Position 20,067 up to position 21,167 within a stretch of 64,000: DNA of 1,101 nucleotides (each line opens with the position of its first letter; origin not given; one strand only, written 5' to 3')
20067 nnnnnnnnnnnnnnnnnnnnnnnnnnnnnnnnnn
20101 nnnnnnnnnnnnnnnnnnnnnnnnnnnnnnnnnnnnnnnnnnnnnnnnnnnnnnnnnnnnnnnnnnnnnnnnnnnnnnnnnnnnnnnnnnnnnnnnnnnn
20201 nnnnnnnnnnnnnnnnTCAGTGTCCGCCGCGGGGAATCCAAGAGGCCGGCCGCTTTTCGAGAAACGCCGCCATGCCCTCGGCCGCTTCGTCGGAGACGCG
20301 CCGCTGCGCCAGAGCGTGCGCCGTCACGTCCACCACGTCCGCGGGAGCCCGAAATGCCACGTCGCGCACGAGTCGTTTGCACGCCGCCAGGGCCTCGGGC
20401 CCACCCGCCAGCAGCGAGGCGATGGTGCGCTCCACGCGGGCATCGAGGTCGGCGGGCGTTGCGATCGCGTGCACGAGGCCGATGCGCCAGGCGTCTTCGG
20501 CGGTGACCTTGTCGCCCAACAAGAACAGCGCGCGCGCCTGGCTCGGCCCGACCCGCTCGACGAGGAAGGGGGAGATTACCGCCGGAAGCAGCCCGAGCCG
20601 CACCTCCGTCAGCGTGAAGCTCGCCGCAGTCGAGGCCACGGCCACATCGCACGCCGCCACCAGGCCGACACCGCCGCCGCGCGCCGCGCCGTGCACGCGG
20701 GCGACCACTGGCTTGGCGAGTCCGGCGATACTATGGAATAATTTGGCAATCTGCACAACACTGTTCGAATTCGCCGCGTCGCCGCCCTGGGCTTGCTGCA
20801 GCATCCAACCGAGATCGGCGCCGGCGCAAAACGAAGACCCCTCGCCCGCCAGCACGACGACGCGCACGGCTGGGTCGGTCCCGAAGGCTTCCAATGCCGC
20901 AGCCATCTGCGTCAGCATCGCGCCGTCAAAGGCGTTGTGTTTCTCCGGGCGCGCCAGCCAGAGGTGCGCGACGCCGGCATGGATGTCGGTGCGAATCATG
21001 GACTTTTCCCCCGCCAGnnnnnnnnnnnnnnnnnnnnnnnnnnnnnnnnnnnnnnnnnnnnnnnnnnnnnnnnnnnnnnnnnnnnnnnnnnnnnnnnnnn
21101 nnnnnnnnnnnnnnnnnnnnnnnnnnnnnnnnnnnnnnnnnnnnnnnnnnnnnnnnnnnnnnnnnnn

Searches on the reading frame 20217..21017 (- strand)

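Call 83: search_protein_families(library=pfam, proteins=[window:20217-21017:-], max_evalue=0.00001)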
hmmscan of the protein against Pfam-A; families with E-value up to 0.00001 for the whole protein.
window:20217-21017:- (266 aa): 2 families
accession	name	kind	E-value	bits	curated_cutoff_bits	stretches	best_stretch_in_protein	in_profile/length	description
PF00378.25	ECH_1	-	3.1e-54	184.4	27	1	12-260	2-248/251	Enoyl-CoA hydratase/isomerase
PF16113.10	ECH_2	-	4e-32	112.5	27.2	1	17-205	2-190/335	Enoyl-CoA hydratase/isomerase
